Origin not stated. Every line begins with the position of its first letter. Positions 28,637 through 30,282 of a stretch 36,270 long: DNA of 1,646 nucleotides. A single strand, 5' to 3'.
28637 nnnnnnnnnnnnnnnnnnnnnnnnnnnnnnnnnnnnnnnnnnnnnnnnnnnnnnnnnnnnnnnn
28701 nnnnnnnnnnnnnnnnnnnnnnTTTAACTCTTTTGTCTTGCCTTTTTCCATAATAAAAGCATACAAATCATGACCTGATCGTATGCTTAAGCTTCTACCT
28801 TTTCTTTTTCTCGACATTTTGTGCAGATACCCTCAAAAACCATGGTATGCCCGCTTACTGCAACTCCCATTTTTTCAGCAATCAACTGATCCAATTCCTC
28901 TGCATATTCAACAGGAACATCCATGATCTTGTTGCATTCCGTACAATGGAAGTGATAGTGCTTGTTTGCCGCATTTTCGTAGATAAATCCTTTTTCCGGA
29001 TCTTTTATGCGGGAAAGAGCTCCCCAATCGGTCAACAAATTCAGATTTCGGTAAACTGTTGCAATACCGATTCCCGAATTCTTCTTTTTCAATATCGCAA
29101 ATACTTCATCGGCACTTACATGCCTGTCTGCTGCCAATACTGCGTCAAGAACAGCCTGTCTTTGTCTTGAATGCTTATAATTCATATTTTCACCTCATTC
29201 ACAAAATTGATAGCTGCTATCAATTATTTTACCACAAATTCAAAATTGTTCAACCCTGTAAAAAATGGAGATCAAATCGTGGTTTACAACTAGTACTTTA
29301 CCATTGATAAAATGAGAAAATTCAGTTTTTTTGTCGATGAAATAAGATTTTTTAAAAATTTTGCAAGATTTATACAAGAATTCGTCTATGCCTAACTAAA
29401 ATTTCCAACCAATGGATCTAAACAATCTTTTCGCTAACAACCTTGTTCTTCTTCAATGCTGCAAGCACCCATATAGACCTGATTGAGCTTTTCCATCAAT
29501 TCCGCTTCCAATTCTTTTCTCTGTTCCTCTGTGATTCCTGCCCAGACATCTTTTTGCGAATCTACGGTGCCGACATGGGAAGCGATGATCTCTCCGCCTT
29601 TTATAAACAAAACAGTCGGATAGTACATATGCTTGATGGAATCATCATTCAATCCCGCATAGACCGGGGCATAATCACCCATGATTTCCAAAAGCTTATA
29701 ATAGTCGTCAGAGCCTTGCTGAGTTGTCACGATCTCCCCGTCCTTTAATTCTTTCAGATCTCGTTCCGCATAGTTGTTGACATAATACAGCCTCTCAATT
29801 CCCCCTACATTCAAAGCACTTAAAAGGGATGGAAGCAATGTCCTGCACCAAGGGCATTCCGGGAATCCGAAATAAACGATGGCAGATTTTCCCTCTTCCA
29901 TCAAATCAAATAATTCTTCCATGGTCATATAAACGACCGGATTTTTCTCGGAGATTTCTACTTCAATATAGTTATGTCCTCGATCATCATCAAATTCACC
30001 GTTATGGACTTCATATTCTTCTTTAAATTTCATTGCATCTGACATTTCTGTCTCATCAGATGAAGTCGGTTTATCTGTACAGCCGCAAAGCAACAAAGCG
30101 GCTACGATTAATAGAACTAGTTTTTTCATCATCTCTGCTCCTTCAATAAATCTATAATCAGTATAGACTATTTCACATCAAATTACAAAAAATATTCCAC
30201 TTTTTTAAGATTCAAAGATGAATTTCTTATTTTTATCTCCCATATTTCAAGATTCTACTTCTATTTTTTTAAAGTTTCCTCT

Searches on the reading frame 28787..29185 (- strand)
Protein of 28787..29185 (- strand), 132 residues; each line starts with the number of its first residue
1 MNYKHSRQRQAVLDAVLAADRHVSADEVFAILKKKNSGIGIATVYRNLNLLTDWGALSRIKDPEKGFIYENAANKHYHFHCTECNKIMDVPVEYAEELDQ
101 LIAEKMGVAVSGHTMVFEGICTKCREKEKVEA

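Call 47: search_protein_families(library=pfam, proteins=[window:28787-29185:-], max_evalue=0.001)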
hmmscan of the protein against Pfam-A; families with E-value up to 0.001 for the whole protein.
window:28787-29185:- (132 aa): 1 family
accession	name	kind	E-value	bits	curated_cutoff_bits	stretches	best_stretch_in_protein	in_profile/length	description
PF01475.25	FUR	-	2.3e-26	92.8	23.1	1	2-117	3-120/121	Ferric uptake regulator family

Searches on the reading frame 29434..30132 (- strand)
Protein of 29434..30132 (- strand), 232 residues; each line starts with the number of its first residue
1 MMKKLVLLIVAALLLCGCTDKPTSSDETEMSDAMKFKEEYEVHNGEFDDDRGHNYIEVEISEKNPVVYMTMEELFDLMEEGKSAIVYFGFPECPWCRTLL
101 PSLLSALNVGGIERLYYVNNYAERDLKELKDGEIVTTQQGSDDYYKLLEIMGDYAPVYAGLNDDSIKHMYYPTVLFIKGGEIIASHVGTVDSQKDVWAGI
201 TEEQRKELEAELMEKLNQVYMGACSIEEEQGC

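Call 47: search_protein_families(library=pfam, proteins=[window:29434-30132:-], max_evalue=0.001)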
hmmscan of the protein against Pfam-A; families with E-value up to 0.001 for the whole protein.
window:29434-30132:- (232 aa): 0 families

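Call 80: search_protein_families(library=pfam, proteins=[window:29434-30132:-], max_evalue=1)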
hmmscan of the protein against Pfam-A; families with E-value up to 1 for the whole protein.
window:29434-30132:- (232 aa): 5 families
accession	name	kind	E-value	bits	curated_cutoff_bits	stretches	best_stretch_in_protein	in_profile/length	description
PF13098.12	Thioredoxin_2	-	0.018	15.8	27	1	79-191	3-96/104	Thioredoxin-like domain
PF20101.4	DUF6491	-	0.06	13.8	27.5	1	1-39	1-39/138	Family of unknown function (DUF6491)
PF20404.3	DUF6694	-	0.063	14.1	24.3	0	4-31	1-30/102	Family of unknown function (DUF6694)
PF00085.26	Thioredoxin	-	0.091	13.2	23.5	0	77-105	14-42/103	Thioredoxin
PF08139.17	LPAM_1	-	0.14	13.1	20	1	2-18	1-17/18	Prokaryotic membrane lipoprotein lipid attachment site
